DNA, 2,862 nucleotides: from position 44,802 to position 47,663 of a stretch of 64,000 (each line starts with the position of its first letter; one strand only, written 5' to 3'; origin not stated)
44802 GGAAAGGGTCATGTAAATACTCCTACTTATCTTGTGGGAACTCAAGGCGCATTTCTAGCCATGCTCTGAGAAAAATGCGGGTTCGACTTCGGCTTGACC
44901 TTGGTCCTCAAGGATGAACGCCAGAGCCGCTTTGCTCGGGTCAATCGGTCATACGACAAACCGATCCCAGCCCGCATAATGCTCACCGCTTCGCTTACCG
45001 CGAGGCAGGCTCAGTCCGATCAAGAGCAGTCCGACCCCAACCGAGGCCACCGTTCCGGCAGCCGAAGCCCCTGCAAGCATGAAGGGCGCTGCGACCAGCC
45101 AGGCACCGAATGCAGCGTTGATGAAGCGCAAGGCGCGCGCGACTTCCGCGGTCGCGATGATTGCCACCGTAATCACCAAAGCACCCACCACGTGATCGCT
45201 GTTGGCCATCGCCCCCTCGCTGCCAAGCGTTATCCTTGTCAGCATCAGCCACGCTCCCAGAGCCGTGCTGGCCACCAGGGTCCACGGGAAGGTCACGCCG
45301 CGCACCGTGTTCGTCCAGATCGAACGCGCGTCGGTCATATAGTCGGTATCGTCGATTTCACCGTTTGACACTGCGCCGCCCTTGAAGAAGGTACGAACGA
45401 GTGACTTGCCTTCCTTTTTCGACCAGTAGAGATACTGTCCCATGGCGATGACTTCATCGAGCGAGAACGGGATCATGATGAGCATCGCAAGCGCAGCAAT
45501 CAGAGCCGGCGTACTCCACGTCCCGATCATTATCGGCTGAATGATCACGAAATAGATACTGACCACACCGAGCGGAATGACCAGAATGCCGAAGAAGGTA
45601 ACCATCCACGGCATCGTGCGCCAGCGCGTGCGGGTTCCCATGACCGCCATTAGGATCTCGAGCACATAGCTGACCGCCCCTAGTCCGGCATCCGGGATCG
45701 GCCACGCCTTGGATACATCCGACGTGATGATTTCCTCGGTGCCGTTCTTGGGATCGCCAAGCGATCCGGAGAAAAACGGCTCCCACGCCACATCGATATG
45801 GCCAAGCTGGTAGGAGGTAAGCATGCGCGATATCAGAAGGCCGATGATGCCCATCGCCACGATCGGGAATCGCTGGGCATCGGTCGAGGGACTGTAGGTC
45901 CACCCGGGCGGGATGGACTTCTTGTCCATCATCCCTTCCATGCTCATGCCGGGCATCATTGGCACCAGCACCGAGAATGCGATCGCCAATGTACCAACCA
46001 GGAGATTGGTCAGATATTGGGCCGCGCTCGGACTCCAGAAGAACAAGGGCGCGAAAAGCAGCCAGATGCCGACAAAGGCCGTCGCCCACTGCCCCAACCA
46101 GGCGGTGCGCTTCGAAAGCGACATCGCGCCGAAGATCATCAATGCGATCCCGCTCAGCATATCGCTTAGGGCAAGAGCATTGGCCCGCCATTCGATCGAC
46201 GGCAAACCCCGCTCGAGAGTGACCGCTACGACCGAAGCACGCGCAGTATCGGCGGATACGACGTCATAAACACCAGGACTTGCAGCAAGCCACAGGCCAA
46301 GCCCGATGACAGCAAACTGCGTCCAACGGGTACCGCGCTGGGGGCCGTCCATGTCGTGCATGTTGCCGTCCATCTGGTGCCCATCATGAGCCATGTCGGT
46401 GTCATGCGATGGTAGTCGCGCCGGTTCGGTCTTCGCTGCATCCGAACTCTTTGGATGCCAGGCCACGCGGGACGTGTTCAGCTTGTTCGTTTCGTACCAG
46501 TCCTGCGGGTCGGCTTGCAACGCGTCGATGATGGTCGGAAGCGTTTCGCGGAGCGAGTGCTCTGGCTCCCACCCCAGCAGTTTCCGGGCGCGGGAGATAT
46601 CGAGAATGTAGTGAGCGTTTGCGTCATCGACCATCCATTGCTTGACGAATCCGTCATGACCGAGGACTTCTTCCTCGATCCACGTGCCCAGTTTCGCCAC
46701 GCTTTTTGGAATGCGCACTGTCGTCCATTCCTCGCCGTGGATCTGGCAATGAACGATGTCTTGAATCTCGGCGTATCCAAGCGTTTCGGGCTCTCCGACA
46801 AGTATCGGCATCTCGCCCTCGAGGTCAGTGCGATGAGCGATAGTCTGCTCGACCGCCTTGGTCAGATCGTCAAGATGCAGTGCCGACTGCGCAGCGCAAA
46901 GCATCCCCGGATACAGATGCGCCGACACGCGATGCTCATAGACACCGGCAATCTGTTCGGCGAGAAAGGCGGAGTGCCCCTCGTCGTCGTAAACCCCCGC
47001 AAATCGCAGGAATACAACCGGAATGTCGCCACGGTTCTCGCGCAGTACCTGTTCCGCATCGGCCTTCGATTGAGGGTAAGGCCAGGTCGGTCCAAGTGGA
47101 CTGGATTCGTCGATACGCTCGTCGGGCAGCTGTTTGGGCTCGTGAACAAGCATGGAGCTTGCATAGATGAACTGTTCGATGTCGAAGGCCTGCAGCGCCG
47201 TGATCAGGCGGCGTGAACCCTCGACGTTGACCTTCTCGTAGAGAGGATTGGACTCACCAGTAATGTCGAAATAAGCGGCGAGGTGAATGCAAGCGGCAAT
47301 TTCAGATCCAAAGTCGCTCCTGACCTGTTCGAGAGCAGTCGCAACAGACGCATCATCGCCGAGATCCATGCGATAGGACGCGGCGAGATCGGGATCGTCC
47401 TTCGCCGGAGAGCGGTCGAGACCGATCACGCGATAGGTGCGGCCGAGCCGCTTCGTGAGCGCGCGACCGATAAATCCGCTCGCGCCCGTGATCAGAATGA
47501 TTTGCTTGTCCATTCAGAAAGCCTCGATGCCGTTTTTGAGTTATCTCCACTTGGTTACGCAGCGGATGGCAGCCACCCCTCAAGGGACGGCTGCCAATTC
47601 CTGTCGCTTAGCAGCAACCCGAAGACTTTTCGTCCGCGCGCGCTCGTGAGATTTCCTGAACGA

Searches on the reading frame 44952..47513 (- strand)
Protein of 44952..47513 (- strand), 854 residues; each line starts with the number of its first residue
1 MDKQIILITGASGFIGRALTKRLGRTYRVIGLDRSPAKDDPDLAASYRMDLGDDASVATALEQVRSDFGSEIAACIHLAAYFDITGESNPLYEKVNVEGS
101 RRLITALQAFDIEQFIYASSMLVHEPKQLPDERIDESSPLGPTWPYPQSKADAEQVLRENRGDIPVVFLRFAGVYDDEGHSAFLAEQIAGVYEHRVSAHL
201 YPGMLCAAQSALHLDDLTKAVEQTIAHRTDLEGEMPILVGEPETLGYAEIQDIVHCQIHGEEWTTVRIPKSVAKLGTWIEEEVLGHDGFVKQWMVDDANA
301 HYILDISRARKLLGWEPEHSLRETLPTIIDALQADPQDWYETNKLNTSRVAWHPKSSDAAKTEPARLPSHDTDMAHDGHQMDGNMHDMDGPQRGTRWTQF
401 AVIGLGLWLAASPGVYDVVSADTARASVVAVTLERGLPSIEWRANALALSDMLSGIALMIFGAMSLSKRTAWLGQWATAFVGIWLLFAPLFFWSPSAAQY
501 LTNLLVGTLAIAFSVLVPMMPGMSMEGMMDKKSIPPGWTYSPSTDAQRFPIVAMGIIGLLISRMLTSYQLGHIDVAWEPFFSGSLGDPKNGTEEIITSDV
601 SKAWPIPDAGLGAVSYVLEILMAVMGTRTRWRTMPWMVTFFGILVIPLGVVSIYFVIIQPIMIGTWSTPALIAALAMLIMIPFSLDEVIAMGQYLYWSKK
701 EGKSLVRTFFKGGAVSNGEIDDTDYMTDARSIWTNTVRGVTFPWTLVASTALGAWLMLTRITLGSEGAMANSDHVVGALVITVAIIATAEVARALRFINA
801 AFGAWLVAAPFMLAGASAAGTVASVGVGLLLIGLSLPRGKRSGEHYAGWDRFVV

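Call 10: search_protein_families(library=padloc, proteins=[window:44952-47513:-], max_evalue=0.001)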
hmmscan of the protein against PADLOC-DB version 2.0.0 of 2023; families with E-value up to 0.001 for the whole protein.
window:44952-47513:- (854 aa): 0 families

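Call 11: search_protein_families(library=pfam, proteins=[window:44952-47513:-], max_evalue=0.001)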
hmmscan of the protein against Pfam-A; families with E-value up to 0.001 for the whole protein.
window:44952-47513:- (854 aa): 9 families
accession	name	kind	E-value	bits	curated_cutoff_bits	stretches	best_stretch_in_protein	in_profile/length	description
PF01370.27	Epimerase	-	7.2e-24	85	20.9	1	6-227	1-227/240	NAD dependent epimerase/dehydratase family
PF07884.19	VKOR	-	1.1e-20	74.6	27.5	1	550-684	2-133/134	Vitamin K epoxide reductase family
PF03779.20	SPW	-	1e-17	64.8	31.5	2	745-836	2-93/93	SPW repeat domain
PF01073.25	3Beta_HSD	-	6.2e-15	55.4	22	1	7-176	1-183/280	3-beta hydroxysteroid dehydrogenase/isomerase family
PF16363.11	GDP_Man_Dehyd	-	2.5e-14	53.9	27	1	7-325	1-329/332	GDP-mannose 4,6 dehydratase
PF04321.23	RmlD_sub_bind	-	5.2e-14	52.4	27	1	6-181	3-158/287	RmlD substrate binding domain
PF07993.18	NAD_binding_4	-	1.1e-09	38.3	20.1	1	69-176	86-209/258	Male sterility protein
PF13460.12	NAD_binding_10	-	2.6e-08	34.4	27.2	1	10-183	1-155/184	NAD(P)H-binding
PF08659.16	KR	-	0.00046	20.6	22.6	0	7-121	4-137/180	KR domain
